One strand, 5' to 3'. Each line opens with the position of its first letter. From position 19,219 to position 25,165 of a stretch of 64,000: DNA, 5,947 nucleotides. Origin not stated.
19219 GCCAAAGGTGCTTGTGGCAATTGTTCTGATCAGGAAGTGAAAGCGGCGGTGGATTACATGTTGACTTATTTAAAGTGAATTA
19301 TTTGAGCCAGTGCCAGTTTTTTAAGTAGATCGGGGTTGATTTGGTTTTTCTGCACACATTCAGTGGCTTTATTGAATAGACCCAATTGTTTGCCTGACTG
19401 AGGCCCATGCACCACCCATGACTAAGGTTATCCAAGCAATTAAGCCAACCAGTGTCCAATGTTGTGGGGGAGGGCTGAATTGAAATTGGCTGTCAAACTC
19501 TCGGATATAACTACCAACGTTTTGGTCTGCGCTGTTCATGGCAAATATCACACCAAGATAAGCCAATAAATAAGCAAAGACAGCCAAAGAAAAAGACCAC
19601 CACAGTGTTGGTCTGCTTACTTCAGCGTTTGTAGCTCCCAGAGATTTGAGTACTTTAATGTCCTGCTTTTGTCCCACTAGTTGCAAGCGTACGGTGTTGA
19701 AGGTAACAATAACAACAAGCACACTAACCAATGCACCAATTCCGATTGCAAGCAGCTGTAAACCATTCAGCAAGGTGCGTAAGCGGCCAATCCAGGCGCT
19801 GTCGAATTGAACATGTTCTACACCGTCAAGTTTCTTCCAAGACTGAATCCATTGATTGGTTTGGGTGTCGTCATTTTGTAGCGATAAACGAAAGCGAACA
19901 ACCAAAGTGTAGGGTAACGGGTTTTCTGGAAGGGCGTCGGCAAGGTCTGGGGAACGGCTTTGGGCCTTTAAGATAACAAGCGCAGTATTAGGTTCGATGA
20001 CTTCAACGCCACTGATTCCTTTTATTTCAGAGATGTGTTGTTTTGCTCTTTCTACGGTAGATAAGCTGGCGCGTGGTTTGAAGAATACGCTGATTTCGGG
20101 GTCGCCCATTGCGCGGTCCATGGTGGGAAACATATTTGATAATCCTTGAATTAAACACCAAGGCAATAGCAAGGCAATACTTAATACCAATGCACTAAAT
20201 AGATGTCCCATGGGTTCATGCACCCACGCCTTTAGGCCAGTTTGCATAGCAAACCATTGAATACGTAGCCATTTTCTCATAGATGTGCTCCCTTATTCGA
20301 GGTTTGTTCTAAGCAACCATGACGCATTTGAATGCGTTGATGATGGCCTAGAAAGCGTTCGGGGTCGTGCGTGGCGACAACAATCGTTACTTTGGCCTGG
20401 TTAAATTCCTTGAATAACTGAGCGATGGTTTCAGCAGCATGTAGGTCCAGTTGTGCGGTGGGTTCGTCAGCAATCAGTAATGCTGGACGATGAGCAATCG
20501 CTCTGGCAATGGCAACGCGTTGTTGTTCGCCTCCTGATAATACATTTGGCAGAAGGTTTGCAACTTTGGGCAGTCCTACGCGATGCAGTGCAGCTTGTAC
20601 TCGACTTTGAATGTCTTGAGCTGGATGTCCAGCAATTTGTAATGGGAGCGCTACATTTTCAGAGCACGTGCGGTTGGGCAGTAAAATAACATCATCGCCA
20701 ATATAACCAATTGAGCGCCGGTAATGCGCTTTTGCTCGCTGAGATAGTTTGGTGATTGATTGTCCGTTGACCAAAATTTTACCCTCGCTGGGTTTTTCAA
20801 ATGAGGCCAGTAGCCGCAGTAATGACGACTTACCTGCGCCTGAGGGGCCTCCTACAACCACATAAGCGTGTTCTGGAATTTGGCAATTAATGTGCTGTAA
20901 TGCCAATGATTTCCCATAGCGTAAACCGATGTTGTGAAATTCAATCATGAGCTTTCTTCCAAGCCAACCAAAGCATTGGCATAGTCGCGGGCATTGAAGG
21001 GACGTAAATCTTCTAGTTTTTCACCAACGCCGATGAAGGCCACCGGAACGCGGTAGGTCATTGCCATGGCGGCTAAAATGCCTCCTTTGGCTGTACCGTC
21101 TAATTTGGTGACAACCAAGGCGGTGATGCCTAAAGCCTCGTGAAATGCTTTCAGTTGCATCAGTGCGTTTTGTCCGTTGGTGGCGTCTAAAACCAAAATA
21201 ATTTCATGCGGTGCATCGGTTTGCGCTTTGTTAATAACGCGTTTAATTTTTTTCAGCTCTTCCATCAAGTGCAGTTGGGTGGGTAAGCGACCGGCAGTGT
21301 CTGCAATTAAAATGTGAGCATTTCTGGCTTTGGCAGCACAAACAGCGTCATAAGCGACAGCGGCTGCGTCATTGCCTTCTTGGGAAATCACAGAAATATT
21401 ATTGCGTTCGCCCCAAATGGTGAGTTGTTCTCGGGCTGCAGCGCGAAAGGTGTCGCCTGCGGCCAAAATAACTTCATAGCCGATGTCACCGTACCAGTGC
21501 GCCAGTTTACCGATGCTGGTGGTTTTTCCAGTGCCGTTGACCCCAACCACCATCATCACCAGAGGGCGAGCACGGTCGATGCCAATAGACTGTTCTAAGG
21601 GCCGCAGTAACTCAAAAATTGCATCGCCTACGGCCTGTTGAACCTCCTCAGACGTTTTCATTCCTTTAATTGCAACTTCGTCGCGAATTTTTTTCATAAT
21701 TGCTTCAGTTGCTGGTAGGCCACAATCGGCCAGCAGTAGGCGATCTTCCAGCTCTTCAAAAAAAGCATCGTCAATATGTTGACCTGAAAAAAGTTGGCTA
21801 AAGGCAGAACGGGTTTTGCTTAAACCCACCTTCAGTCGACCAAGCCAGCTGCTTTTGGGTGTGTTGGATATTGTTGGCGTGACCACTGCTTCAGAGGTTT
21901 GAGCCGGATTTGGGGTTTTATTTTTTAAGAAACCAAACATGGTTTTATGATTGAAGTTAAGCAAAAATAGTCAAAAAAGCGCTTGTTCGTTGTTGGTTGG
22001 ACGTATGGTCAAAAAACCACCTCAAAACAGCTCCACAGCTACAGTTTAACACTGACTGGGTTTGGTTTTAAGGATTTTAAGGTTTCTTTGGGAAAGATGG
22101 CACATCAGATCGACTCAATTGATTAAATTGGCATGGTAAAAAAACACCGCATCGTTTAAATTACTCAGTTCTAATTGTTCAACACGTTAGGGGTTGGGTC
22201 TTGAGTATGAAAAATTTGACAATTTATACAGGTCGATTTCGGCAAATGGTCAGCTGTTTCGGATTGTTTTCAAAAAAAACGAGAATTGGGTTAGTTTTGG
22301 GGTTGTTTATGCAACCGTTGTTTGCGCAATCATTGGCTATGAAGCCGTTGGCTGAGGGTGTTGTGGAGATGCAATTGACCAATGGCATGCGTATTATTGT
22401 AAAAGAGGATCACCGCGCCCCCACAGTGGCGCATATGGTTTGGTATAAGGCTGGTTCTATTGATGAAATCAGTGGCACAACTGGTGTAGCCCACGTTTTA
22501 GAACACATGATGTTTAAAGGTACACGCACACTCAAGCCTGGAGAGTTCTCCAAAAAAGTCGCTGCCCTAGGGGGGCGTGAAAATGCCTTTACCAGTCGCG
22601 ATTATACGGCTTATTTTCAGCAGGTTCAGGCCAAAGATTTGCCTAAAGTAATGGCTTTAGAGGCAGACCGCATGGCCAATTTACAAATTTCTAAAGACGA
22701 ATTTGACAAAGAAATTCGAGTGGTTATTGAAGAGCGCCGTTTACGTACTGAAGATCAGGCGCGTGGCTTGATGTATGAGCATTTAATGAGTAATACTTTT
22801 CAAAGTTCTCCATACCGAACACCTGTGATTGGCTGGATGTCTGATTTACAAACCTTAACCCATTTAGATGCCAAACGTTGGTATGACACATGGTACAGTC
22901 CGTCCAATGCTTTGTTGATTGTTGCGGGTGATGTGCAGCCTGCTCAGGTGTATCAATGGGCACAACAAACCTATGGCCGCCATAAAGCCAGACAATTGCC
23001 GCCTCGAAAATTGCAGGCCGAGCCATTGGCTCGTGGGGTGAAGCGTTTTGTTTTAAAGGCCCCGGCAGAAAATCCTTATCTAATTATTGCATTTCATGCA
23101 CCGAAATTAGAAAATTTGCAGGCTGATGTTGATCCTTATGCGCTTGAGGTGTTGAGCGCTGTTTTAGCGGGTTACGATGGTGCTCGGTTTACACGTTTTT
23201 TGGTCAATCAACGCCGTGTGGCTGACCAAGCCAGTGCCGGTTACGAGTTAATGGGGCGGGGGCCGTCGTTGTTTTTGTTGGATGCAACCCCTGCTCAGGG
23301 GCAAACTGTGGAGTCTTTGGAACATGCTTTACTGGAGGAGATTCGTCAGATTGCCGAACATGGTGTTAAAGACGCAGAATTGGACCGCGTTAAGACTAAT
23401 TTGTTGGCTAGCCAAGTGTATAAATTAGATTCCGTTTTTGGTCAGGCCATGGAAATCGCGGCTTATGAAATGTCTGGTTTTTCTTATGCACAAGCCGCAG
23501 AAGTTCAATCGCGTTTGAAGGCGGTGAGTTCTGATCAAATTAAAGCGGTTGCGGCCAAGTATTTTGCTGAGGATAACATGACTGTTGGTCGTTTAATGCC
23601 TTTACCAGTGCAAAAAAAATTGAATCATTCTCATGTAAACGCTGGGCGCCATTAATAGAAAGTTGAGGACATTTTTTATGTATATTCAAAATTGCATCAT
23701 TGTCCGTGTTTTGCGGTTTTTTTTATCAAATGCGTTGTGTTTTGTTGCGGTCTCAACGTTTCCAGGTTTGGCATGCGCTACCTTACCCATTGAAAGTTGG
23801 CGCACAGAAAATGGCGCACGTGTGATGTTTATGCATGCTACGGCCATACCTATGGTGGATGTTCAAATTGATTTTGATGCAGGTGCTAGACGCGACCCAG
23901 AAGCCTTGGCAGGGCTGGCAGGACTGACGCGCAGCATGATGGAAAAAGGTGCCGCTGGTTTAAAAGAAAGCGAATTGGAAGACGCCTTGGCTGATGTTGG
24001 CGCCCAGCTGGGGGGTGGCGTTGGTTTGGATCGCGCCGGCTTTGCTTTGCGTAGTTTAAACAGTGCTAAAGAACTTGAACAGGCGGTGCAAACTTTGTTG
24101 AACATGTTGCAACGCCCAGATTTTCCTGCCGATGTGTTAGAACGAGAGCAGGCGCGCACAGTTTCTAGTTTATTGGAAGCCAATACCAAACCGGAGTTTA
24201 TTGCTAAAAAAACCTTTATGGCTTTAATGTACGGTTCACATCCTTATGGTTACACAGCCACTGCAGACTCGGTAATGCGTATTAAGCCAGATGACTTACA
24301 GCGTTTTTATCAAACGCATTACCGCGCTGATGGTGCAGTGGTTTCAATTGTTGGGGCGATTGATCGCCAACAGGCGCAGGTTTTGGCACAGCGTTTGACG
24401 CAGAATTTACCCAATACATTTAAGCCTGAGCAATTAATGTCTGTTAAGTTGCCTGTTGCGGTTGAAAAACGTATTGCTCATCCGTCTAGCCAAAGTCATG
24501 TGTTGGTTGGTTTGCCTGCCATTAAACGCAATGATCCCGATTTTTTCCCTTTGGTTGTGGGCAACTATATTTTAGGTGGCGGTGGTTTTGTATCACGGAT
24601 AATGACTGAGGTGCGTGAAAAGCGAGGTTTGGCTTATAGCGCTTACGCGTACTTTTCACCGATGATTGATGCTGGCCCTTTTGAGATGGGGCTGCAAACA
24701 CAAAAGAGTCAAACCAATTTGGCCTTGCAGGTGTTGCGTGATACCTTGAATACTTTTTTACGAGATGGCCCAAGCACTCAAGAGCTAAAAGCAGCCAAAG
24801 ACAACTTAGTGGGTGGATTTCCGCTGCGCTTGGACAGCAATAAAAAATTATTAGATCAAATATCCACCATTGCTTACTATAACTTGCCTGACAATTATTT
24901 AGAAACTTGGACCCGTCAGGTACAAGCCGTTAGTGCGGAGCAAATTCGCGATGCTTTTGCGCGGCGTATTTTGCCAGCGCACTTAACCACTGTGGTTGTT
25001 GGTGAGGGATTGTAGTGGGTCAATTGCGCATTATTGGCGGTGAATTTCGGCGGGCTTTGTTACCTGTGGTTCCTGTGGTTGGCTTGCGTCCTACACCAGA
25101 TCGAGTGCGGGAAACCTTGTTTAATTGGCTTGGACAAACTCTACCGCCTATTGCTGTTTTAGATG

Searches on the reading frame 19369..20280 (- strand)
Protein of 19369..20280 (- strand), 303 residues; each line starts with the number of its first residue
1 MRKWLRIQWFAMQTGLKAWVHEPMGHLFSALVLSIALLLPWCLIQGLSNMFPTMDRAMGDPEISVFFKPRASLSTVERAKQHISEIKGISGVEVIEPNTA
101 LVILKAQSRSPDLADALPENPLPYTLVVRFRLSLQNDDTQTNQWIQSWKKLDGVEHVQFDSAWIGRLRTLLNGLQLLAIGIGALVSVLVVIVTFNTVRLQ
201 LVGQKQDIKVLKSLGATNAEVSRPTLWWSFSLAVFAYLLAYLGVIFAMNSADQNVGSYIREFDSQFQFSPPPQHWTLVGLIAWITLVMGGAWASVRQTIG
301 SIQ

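Call 20: search_protein_families(library=pfam, proteins=[window:19369-20280:-], max_evalue=0.001)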
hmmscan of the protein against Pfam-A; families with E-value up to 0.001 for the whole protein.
window:19369-20280:- (303 aa): 2 families
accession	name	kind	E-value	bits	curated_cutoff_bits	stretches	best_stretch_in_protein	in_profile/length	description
PF02687.27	FtsX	-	9.9e-12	45.4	25.5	1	181-296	3-114/120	FtsX-like permease C-terminal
PF18075.7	FtsX_ECD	-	2.4e-10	41.3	23.5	1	62-157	2-96/96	FtsX extracellular domain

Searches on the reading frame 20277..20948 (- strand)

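Call 20: search_protein_families(library=pfam, proteins=[window:20277-20948:-], max_evalue=0.001)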
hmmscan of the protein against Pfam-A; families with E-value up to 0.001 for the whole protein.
window:20277-20948:- (223 aa): 5 families
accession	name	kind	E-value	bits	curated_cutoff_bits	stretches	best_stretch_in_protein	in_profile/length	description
PF00005.33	ABC_tran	-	1.7e-33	116.5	25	1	17-165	1-137/137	ABC transporter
PF13304.12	AAA_21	-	5.2e-10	40.3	27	1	125-197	226-301/304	AAA domain, putative AbiEii toxin, Type IV TA system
PF02463.25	SMC_N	-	1.1e-07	32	40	1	130-203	130-206/220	RecF/RecN/SMC N terminal domain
PF13191.12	AAA_16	-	1.5e-05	26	32.6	1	23-184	18-161/167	AAA ATPase domain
PF20703.3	nSTAND1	-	0.00099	19.3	27.1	0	12-45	18-51/379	Novel STAND NTPase 1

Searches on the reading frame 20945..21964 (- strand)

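Call 20: search_protein_families(library=pfam, proteins=[window:20945-21964:-], max_evalue=0.001)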
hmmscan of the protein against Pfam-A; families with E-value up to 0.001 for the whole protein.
window:20945-21964:- (339 aa): 5 families
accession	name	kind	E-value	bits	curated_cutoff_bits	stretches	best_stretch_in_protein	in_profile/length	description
PF00448.28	SRP54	-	3.4e-69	232.9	22.7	1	135-333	2-195/196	SRP54-type protein, GTPase domain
PF02881.24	SRP54_N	-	1.7e-12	47.8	22.4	1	52-115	6-74/75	SRP54-type protein, helical bundle domain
PF13401.12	AAA_22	-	1e-06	29.6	27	1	135-248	6-111/130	AAA domain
PF13604.12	AAA_30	-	1.7e-05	25.1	27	1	135-178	19-61/191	AAA domain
PF13207.12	AAA_17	-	2.4e-05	25.1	27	1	140-239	1-94/136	AAA domain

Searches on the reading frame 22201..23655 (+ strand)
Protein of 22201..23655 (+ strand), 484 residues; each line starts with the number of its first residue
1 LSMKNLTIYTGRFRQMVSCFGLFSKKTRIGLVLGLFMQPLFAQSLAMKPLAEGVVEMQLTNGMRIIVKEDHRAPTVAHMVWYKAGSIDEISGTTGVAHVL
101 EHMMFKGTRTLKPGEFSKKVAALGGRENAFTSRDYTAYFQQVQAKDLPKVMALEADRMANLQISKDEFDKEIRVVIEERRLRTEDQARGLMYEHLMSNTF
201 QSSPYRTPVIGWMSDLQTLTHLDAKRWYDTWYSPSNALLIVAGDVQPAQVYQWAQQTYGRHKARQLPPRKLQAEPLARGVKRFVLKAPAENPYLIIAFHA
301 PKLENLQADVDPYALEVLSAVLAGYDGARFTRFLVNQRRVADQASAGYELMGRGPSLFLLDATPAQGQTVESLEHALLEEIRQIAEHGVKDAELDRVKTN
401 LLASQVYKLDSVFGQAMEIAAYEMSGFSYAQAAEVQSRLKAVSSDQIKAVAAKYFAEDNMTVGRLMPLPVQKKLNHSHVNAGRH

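Call 20: search_protein_families(library=pfam, proteins=[window:22201-23655:+], max_evalue=0.001)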
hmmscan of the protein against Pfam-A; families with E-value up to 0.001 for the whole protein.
window:22201-23655:+ (484 aa): 2 families
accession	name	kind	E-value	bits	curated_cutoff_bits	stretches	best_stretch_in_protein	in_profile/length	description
PF00675.25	Peptidase_M16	-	2e-29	102.8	22.3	1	64-210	1-146/149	Insulinase (Peptidase family M16)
PF05193.26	Peptidase_M16_C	-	1.5e-28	100.3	23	1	219-401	2-181/181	Peptidase M16 inactive domain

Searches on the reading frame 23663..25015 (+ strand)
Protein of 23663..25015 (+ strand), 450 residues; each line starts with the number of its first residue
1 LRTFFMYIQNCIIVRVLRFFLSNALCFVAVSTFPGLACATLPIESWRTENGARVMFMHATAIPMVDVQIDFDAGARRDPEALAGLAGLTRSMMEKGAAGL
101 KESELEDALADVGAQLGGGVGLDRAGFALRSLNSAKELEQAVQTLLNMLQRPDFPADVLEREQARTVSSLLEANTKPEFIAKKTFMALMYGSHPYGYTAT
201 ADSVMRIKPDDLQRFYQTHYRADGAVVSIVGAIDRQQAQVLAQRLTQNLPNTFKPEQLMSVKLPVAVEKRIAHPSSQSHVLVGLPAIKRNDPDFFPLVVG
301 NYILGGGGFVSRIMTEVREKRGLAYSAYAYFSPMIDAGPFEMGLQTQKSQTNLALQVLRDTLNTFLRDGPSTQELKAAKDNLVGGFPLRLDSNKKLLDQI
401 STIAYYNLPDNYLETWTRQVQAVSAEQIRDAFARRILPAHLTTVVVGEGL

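Call 20: search_protein_families(library=pfam, proteins=[window:23663-25015:+], max_evalue=0.001)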
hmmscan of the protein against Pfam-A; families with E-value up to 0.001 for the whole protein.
window:23663-25015:+ (450 aa): 2 families
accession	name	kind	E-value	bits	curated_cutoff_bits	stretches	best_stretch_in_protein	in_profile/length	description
PF05193.26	Peptidase_M16_C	-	7.8e-35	120.8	23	1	207-382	2-181/181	Peptidase M16 inactive domain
PF00675.25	Peptidase_M16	-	2.6e-10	40.8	22.3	1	55-198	3-144/149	Insulinase (Peptidase family M16)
